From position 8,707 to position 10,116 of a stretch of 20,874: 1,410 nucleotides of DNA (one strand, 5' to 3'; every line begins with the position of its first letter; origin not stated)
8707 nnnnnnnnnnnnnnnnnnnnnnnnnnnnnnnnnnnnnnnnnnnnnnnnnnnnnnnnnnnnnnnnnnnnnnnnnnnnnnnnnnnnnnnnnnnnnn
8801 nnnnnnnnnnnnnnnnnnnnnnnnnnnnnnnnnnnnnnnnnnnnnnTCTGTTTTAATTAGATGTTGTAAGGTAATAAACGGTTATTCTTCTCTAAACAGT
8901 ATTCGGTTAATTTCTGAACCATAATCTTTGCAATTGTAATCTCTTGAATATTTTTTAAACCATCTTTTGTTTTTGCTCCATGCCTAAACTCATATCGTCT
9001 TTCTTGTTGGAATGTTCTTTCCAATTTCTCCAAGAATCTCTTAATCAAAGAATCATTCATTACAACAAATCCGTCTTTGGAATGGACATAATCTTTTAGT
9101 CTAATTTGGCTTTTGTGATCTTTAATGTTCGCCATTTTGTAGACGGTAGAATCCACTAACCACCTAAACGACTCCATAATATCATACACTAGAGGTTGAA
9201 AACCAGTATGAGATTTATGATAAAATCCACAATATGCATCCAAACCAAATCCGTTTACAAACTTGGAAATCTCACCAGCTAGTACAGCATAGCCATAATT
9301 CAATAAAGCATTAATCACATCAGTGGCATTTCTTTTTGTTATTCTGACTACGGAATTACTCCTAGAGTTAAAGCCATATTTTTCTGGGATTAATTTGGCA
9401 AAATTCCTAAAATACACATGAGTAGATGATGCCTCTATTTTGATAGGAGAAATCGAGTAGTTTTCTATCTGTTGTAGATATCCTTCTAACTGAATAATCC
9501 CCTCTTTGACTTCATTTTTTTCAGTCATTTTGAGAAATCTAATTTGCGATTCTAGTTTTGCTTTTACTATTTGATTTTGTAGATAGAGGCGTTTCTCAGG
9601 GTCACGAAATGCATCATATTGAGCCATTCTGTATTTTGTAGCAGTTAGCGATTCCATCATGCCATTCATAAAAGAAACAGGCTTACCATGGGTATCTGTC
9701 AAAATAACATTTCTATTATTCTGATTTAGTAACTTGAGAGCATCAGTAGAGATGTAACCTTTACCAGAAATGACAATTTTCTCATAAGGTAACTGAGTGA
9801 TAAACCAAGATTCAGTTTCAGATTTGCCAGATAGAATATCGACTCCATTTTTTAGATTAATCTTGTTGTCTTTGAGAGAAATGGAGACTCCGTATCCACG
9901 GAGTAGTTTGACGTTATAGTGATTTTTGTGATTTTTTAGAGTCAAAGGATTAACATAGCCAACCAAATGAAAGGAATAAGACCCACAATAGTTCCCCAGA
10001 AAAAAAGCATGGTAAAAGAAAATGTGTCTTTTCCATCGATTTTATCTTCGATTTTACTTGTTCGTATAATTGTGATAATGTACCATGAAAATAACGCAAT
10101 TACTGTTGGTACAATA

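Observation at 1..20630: Two stacked Cas1 + protein-primed PolB self-synthesizing transposons (casposons) at the 3' end of aEF-2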

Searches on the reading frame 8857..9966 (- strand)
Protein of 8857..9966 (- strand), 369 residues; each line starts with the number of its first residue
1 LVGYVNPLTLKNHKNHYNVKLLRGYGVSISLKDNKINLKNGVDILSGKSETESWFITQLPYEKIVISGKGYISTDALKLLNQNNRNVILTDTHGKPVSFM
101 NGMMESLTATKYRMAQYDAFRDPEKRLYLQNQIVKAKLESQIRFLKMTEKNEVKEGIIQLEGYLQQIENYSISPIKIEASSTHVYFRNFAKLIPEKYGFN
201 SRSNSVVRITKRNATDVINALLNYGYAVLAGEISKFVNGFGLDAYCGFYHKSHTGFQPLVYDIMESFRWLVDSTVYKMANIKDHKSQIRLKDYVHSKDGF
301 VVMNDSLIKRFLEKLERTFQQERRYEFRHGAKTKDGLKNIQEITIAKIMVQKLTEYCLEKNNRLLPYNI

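Call 6: search_protein_families(library=pfam, proteins=[window:8857-9966:-], max_evalue=0.01)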
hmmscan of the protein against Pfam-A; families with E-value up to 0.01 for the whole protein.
window:8857-9966:- (369 aa): 1 family
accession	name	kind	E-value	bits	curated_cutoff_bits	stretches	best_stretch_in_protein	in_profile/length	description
PF01867.21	Cas_Cas1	-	2e-52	178.6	22.3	1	25-316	6-282/283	CRISPR associated protein Cas1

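Call 51: search_protein_families(library=ncbifam, proteins=[window:8857-9966:-], max_evalue=0.001)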
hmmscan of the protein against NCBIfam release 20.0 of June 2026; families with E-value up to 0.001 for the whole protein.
window:8857-9966:- (369 aa): 9 families
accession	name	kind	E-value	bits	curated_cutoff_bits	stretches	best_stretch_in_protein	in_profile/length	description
TIGR00287.1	cas1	equivalog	1.8e-45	155.4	71.7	1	40-326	15-296/327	CRISPR-associated endonuclease Cas1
NF049935.1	cas4g_cas1g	exception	4.2e-38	131.1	560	1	61-322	250-506/546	CRISPR-associated endonuclease Cas4g/Cas1g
TIGR04093.1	cas1_CYANO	exception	6.7e-36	123.9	385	1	31-356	7-328/334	type I-D CRISPR-associated endonuclease Cas1d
TIGR03640.1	cas1_DVULG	exception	1.1e-31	110.2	385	1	62-356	40-335/340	type I-C CRISPR-associated endonuclease Cas1c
TIGR03639.1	cas1_NMENI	exception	1.6e-29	103.1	120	1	29-287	12-240/278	type II CRISPR-associated endonuclease Cas1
TIGR03983.1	cas1_MYXAN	equivalog_domain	1.3e-26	93.4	358.05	1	60-321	46-306/347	type I-MYXAN CRISPR-associated endonuclease Cas1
TIGR04329.1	cas1_PREFRAN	exception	4.4e-23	81.8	300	1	30-302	12-269/317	type V CRISPR-associated endonuclease Cas1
TIGR03641.1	cas1_HMARI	exception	2.9e-16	59.7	304.1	1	61-322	34-284/324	type I-B CRISPR-associated endonuclease Cas1b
TIGR03638.1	cas1_ECOLI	exception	8.2e-06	25.3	215.6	0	212-317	166-266/269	type I-E CRISPR-associated endonuclease Cas1e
